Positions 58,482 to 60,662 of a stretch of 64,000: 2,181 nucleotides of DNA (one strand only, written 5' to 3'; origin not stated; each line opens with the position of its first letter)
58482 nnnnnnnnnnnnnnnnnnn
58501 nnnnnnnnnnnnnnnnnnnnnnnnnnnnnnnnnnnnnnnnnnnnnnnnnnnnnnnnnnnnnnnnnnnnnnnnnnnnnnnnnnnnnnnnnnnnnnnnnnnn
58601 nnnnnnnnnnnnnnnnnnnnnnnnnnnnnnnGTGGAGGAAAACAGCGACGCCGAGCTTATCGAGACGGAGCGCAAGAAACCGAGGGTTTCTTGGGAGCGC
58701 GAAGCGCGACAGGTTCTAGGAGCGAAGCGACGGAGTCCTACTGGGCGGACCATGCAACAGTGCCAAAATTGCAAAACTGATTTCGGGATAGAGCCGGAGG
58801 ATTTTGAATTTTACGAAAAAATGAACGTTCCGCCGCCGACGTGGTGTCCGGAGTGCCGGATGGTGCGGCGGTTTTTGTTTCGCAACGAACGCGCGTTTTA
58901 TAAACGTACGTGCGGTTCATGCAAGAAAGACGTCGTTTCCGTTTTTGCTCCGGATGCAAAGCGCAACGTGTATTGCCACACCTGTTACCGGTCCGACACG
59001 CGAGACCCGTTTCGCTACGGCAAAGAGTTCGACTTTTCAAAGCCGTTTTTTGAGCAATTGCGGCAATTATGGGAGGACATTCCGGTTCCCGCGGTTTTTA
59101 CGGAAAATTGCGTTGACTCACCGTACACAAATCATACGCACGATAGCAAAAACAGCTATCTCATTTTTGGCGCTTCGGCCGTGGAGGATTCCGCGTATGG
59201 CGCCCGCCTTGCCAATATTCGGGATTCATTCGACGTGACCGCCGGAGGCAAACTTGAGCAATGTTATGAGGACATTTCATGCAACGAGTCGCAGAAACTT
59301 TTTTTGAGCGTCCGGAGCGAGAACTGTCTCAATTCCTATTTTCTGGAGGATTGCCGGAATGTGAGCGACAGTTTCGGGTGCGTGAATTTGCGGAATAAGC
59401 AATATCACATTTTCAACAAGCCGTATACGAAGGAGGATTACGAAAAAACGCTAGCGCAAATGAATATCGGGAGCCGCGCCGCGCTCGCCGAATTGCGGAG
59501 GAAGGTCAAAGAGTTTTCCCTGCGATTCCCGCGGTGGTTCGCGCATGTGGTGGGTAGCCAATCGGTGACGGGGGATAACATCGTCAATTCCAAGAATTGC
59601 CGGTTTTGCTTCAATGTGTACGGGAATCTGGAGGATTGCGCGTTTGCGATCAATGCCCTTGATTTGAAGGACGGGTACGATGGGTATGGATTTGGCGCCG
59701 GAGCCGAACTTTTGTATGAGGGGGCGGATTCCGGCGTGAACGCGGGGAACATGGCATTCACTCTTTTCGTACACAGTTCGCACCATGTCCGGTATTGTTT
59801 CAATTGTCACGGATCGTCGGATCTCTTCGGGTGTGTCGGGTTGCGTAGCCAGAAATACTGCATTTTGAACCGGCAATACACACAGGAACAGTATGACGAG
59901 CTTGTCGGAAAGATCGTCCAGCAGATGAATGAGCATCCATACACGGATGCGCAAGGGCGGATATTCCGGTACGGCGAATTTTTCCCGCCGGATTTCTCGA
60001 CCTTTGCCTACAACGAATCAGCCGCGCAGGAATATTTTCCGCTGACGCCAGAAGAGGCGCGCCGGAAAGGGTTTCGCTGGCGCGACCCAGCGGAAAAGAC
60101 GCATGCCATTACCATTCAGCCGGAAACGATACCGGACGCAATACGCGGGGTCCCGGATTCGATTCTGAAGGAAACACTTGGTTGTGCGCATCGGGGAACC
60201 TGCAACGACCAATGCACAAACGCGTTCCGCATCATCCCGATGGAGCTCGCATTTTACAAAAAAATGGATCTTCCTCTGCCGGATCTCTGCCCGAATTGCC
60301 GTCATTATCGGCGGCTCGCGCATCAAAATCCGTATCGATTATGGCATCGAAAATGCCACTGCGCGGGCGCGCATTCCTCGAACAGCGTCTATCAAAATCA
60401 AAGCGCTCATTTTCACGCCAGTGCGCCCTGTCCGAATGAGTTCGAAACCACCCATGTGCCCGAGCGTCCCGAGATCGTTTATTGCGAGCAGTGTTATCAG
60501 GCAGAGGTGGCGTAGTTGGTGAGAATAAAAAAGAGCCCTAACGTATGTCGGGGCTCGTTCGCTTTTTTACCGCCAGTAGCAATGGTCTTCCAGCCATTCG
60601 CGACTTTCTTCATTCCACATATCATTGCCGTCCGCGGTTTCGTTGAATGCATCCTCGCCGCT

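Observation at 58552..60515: tRNA-Lys integration scar followed by a large Cys-rich, internally repeated protein of no recognisable family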

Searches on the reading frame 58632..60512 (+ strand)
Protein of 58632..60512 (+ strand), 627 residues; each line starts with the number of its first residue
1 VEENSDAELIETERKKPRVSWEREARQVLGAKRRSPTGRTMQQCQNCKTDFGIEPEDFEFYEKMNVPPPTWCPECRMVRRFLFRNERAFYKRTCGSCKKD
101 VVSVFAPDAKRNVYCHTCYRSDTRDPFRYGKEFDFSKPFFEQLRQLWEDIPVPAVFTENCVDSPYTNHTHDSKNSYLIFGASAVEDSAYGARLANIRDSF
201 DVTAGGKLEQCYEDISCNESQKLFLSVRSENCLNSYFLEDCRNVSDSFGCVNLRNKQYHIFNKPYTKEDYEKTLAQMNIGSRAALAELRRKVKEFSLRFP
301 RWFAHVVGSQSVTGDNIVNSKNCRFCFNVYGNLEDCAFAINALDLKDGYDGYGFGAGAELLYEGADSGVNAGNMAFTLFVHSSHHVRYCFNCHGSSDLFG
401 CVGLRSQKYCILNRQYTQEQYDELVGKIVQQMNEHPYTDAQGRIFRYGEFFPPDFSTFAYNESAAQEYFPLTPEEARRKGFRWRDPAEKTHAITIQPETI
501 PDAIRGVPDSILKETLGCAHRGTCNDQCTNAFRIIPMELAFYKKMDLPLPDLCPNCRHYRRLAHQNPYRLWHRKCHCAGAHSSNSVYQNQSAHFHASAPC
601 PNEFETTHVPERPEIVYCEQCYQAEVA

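Call 4: search_protein_families(library=pfam, proteins=[window:58752-60512:+], max_evalue=1)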
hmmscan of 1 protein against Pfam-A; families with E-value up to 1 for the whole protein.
window:58752-60512:+ (587 aa): 1 family
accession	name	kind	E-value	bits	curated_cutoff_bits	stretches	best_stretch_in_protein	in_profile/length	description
PF23477.1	zf_Tbcl_2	-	1.8e-05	24.8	27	1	47-81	1-35/37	Probable treble clef zinc finger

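Call 5: search_protein_families(library=ncbifam, proteins=[window:58752-60512:+], max_evalue=1)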
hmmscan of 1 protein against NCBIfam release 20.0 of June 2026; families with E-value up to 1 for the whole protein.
window:58752-60512:+ (587 aa): 2 families
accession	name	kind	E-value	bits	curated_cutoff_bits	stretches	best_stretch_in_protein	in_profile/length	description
TIGR04272.1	cxxc_cxxc_Mbark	domain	0.00022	20.9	36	1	47-81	1-35/37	CxxC-x17-CxxC domain-containing protein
TIGR02200.1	GlrX_actino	hypoth_equivalog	0.28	11.6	89.5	1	29-50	7-27/77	mycoredoxin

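Call 8: find_homologous_proteins(query=window:58752-60512:+)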
Query window:58752-60512:+ (587 aa): 2702 proteins with E <= 0.001 among 8000 candidates; the best 120 are listed.
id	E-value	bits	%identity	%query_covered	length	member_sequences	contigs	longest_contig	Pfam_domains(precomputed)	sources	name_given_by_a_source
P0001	0.0e+0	1303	91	100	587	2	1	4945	-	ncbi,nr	ncbi:MAG: hypothetical protein HYS44_00320 [Candidatus Niyogibacteria bacterium]|nr:hypothetical pro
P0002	8.3e-253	859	62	94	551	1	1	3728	-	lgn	-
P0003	7.3e-252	856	61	94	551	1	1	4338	-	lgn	-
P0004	3.0e-223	761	52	99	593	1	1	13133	-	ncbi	-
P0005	2.9e-218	745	54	100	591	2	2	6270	-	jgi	jgi:hypothetical protein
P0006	2.5e-217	742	52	100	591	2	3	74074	-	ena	-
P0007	1.3e-216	739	52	100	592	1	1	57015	-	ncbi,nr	ncbi:MAG: hypothetical protein Q8R12_02845 [bacterium]|nr:hypothetical protein [bacterium]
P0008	1.9e-216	739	52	100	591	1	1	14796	-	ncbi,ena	-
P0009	2.4e-216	738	53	99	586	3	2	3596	-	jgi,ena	-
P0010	4.8e-216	737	52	100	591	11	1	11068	-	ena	-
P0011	5.3e-215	734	52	100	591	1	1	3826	-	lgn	-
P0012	5.8e-214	730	52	100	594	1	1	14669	-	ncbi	-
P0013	7.3e-214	730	53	100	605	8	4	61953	-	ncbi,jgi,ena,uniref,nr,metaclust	ncbi:MAG: hypothetical protein A3A43_03080 [Candidatus Liptonbacteria bacterium RIFCSPLOWO2_01_FULL_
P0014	2.6e-213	728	51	100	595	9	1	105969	-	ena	-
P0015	1.1e-212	726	52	99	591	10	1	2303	-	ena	-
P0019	1.8e-209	716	50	100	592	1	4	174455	-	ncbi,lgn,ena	-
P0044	1.5e-202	693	49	100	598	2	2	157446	-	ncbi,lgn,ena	ncbi:MAG: hypothetical protein AAB536_00670 [Patescibacteria group bacterium]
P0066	1.1e-198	680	49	100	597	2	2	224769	-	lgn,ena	-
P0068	1.6e-198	680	50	100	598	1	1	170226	-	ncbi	-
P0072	8.7e-198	677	49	99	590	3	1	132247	-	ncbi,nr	ncbi:MAG: hypothetical protein Q7K44_01500 [Candidatus Liptonbacteria bacterium]|nr:hypothetical pro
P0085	2.4e-196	672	49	100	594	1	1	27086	-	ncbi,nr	ncbi:MAG: hypothetical protein PHN39_01570 [Candidatus Pacebacteria bacterium]|nr:hypothetical prote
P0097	3.1e-195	669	50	100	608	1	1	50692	-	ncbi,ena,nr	ncbi:MAG: Uncharacterized protein G01um101430_674 [Parcubacteria group bacterium Gr01-1014_30]|nr:MA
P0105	1.4e-193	663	48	100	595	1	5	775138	-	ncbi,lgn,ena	-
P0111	9.7e-193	660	48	100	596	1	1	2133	PF13451.13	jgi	-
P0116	2.5e-192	659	48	100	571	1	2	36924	-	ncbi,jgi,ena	ncbi:MAG: hypothetical protein WC662_00390 [Candidatus Paceibacterota bacterium]|jgi:hypothetical pr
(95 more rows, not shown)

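Call 15: find_encoding_contigs(protein=P0001, flank=5000, max_places=3)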
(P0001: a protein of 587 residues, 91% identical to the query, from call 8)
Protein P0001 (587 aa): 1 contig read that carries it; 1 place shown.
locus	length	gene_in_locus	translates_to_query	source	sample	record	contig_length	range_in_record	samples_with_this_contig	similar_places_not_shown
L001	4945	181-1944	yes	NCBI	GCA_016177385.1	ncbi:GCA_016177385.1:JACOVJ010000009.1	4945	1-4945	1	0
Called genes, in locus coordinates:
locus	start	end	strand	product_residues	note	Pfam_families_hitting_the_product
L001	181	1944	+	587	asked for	-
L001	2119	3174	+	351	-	PF08541:ACP_syn_III_C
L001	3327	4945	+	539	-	PF16927:HisKA_7TM, PF00512:HisKA, PF02518:HATPase_c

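Call 16: find_encoding_contigs(protein=P0105, flank=6000, max_places=2)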
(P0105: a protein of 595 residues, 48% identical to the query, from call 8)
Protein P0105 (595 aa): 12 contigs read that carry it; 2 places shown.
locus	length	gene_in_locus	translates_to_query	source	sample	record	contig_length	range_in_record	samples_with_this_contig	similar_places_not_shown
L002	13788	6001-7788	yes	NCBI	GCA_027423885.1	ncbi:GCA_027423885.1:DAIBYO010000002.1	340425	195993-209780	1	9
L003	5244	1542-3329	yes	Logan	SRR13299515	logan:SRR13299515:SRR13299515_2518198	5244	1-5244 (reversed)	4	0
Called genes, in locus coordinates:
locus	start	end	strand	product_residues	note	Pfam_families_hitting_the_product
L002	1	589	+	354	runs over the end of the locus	PF00155:Aminotran_1_2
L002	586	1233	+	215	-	PF01966:HD (weak)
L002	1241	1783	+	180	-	PF01928:CYTH (weak)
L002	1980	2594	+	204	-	PF01726:LexA_DNA_bind, PF00717:Peptidase_S24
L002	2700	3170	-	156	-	-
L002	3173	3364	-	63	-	-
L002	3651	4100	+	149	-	PF01668:SmpB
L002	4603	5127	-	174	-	-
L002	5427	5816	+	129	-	-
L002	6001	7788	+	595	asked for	-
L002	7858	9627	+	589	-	-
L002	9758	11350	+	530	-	PF03485:Arg_tRNA_synt_N, PF00750:tRNA-synt_1d, PF09334:tRNA-synt_1g (faint), PF05746:DALR_1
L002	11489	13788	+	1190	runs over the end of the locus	PF00133:tRNA-synt_1, PF01921:tRNA-synt_1f (faint), PF00300:His_Phos_1, PF00133:tRNA-synt_1, PF09334:tRNA-synt_1g (weak), PF08264:Anticodon_1, PF19302:DUF5915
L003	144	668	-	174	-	-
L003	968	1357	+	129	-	-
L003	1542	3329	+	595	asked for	-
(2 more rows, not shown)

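Call 21: find_encoding_contigs(protein=P0066, flank=6000, max_places=2)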
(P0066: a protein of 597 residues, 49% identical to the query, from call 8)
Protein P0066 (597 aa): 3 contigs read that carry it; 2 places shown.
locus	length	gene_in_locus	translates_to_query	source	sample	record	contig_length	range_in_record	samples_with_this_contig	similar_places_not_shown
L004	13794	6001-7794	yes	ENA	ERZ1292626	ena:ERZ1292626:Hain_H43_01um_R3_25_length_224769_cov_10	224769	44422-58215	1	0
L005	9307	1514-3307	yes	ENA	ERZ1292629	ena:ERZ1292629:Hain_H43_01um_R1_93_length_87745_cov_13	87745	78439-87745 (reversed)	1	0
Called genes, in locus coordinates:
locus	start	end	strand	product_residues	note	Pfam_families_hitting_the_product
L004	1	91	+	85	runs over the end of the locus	PF01649:Ribosomal_S20p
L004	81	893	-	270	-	-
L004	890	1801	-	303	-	PF01149:Fapy_DNA_glyco, PF06831:H2TH, PF06827:zf-FPG_IleRS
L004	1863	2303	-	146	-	-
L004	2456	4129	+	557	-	PF05157:MshEN (weak), PF00437:T2SSE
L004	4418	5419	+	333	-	PF05496:RuvB_N, PF07728:AAA_5 (weak), PF00004:AAA, PF17864:AAA_lid_4, PF05491:WHD_RuvB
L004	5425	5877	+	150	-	PF02367:TsaE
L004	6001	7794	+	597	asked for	-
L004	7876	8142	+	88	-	PF12840:HTH_20 (weak), PF01022:HTH_5, PF13412:HTH_24, PF25212:HVO_A0114 (faint)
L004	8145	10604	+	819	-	PF02739:5_3_exonuc_N, PF01367:5_3_exonuc, PF00476:DNA_pol_A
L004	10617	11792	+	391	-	PF00989:PAS, PF13188:PAS_8 (weak), PF13426:PAS_9 (faint), PF00512:HisKA, PF02518:HATPase_c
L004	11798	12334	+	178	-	PF20772:TACO1_YebC_N, PF01709:Transcrip_reg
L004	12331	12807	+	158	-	PF02075:RuvC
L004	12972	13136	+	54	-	-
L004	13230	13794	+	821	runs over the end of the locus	PF00912:Transgly, PF00905:Transpeptidase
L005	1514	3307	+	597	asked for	-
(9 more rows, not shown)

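Call 22: find_encoding_contigs(protein=P0019, flank=6000, max_places=2)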
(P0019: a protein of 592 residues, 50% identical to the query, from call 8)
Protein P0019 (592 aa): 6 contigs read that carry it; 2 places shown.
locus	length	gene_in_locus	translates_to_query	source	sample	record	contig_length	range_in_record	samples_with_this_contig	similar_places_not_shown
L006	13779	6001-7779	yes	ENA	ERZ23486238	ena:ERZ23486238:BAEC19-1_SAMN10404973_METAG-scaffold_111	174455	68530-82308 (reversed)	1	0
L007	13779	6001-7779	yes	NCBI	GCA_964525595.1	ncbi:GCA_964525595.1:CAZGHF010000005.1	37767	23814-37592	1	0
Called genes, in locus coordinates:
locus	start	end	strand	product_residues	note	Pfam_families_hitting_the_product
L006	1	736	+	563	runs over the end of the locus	-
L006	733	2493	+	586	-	-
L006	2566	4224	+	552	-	-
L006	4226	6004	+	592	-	-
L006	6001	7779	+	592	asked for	-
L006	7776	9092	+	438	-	PF01551:Peptidase_M23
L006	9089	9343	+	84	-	-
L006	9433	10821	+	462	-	PF01225:Mur_ligase, PF08245:Mur_ligase_M, PF02875:Mur_ligase_C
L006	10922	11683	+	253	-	-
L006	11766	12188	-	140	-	-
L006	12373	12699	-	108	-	-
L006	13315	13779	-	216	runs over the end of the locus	PF00990:GGDEF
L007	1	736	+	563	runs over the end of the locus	-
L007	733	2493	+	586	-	-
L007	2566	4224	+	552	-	-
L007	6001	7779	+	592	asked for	-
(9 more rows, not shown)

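Call 30: predict_structure(alignment_id=A1)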
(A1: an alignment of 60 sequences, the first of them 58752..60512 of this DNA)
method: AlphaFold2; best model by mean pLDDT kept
length: 587 residues; sequences in the alignment: 60
mean_pLDDT: 82.5   pTM: 0.81
mean pLDDT of the five models: 82.5, 80.7, 76.0, 73.2, 71.4
residues with pLDDT >= 90: 206; 70-90: 269; 50-70: 112; < 50: 0
segments of 3 or more residues with pLDDT < 50: none
pLDDT, mean of each block of 10 residues (from residue 1): 93 89 90 90 84 93 88 88 85 95 92 78 67 70 67 65 68 67 71 67 63 62 78 83 90 89 78 72 74 75 72 70 68 71 66 75 85 94 95 95 93 90 85 88 81 93 93 95 84 90 90 88 83 95 94 95 92 92 84
secondary structure, 60 per line:
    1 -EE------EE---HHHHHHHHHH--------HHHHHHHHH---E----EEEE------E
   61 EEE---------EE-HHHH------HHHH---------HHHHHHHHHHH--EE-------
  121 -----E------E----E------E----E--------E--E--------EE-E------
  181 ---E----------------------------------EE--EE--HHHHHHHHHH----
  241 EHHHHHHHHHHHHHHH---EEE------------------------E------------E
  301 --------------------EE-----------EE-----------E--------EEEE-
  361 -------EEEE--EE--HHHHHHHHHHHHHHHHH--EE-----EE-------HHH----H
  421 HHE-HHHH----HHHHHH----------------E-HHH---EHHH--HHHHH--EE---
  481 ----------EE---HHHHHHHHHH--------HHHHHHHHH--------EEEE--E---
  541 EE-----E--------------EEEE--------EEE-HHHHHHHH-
elements in order: H15-24 H33-41 E50-53 E60-63 H76-79 H86-89 H99-109 H227-236 H242-256 E260-262 E356-359 E368-371 H378-394 H425-428 H433-438 H469-473 H496-505 H514-522 E531-534 E563-566 E575-577 H579-586

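Call 33: search_solved_structures(query=A1, max_evalue=1, show_alignments=2)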
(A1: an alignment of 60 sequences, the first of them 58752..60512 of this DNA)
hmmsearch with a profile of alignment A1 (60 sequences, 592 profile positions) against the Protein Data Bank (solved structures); distinct sequences matched with E-value up to 1: 0.

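Call 35: search_protein_families(library=padloc, proteins=[window:58752-60512:+], max_evalue=1)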
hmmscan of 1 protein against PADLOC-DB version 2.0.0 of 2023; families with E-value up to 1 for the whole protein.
window:58752-60512:+ (587 aa): 0 families

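Call 36: search_protein_families(library=phrogs, proteins=[window:58752-60512:+], max_evalue=1)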
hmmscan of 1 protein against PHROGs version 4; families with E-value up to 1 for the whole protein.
window:58752-60512:+ (587 aa): 1 family
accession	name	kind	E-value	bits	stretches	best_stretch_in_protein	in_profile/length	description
phrog_9336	-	unknown function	0.021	15.6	0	19-58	156-191/198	-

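Call 37: search_dna_similar(query=window:58752-60512:+, collection=phages, mode=protein, max_evalue=0.001)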
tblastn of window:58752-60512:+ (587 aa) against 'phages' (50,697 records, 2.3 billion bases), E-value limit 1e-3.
No match.

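Call 39: search_dna_similar(query=window:58752-60512:+, collection=plasmids, mode=protein, max_evalue=0.001)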
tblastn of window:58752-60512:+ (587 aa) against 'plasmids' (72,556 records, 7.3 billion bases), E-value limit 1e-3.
No match.

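Call 40: find_related_loci(query=A1, collection=genome_contigs, flank=3000)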
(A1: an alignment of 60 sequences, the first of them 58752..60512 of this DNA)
Query A1 (587 aa) in genome_contigs; peptide patterns used: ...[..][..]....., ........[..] (x = any residue, [..] = any of these).
600 stretches matched a pattern (row limit reached: there are more); 577 encode a relative of the query (tblastn E <= 1e-3); the best 80 are kept; 80 distinct loci.
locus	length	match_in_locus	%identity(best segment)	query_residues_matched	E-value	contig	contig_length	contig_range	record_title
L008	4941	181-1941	91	1-587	0e+0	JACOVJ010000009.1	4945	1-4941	MAG: Candidatus Niyogibacteria bacterium isolate NC_groundwater_97_Ag_S-0.1um_54_719 S_p1_S3_170907_scaffold_10281, whol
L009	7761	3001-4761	50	4-587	0e+0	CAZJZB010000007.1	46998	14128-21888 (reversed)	MAG TPA_asm: uncultured Candidatus Saccharibacteria bacterium isolate SRP178908_co1_146 genome assembly, contig: NODE_39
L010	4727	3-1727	51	7-587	0e+0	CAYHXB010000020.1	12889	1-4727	MAG TPA_asm: uncultured Candidatus Saccharibacteria bacterium isolate ERP119705_co17_969 genome assembly, contig: NODE_6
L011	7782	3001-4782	50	1-587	0e+0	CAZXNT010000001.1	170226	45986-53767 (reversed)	MAG TPA_asm: uncultured Candidatus Saccharibacteria bacterium isolate SRP302447_co2_43 genome assembly, contig: NODE_301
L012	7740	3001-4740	52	4-587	0e+0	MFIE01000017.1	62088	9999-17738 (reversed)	MAG: Candidatus Giovannonibacteria bacterium RIFCSPLOWO2_01_FULL_46_13 rifcsplowo2_01_scaffold_3912, whole genome shotgu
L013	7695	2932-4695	49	2-585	0e+0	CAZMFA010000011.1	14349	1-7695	MAG TPA_asm: uncultured Candidatus Saccharibacteria bacterium isolate SRP271791_co2_64 genome assembly, contig: NODE_104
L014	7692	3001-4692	49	3-586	0e+0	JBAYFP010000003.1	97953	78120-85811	MAG: Candidatus Paceibacterota bacterium isolate SO_2016_GW1_104 scaffold00495_OW334_2016, whole genome shotgun sequence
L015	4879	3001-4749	49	4-587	0e+0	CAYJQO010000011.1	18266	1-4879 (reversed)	MAG TPA_asm: uncultured Candidatus Saccharibacteria bacterium isolate ERP125453_co1_264 genome assembly, contig: NODE_30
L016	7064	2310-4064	49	2-587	0e+0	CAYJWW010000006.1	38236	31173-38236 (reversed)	MAG TPA_asm: uncultured Candidatus Saccharibacteria bacterium isolate ERP125453_co1_514 genome assembly, contig: NODE_83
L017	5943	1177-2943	47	2-586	0e+0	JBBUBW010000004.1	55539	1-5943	MAG: Patescibacteria group bacterium isolate H43-bin006_1 H43_bin006_1_000000000004, whole genome shotgun sequence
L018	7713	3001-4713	46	4-586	0e+0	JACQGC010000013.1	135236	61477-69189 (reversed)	MAG: Candidatus Nomurabacteria bacterium isolate NC_groundwater_1063_Pr2_B-0.1um_42_14 rattlesnake_spring_18_scaffold_14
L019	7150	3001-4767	48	1-587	0e+0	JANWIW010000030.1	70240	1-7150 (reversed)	MAG: Candidatus Paceibacterota bacterium isolate CRAIB_MAG51 c_000000103401, whole genome shotgun sequence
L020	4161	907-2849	47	1-587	0e+0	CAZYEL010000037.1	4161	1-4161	MAG TPA_asm: uncultured Candidatus Saccharibacteria bacterium isolate binchicken_co227_1009 genome assembly, contig: NOD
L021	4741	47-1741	46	1-586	0e+0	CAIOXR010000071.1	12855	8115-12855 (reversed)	uncultured bacterium isolate AM-2014-D8_bin-0749 genome assembly, contig: bin-0749:071/110, whole genome shotgun sequenc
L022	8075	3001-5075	47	2-587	0e+0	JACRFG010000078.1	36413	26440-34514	MAG: Candidatus Jorgensenbacteria bacterium isolate NC_groundwater_1719_Pr3_B-0.1um_43_9 SR-2_scaffold_141_3380260, whol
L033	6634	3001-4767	47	2-587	0e+0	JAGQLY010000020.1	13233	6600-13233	MAG: Candidatus Kaiserbacteria bacterium isolate HKST-UBA28 k127_2162731, whole genome shotgun sequence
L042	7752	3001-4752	48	4-585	0e+0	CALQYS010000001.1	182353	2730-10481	MAG: Candidatus Nomurabacteria bacterium isolate Ike-100m-2 genome assembly, contig: Ike-100-c23, whole genome shotgun s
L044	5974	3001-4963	47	1-587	3e-180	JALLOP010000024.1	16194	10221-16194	Patescibacteria group bacterium AH-259-L07 AH-259-L07_NODE_24, whole genome shotgun sequence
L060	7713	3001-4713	43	4-586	2e-174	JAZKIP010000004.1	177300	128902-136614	MAG: Patescibacteria group bacterium isolate ADI_DC_SW_02_SPN_11032020-bin045 DCSW02SPN_B045_0_000000000004, whole genom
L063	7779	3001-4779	47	4-587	6e-173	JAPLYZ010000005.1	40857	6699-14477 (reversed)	MAG: Candidatus Staskawiczbacteria bacterium isolate LacPavin_0920_WC70_MAG_39_33 LacPavin_0920_WC70_scaffold_282233, wh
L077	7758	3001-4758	44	2-587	2e-170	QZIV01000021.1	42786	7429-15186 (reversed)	MAG: Candidatus Parcubacteria bacterium isolate SURF_56 Ga0104751_1001272, whole genome shotgun sequence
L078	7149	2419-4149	45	2-586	3e-170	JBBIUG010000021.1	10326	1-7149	MAG: Candidatus Nomurabacteria bacterium isolate STF170223_bin_48 NODE_1409_length_10326_cov_4.013046, whole genome shot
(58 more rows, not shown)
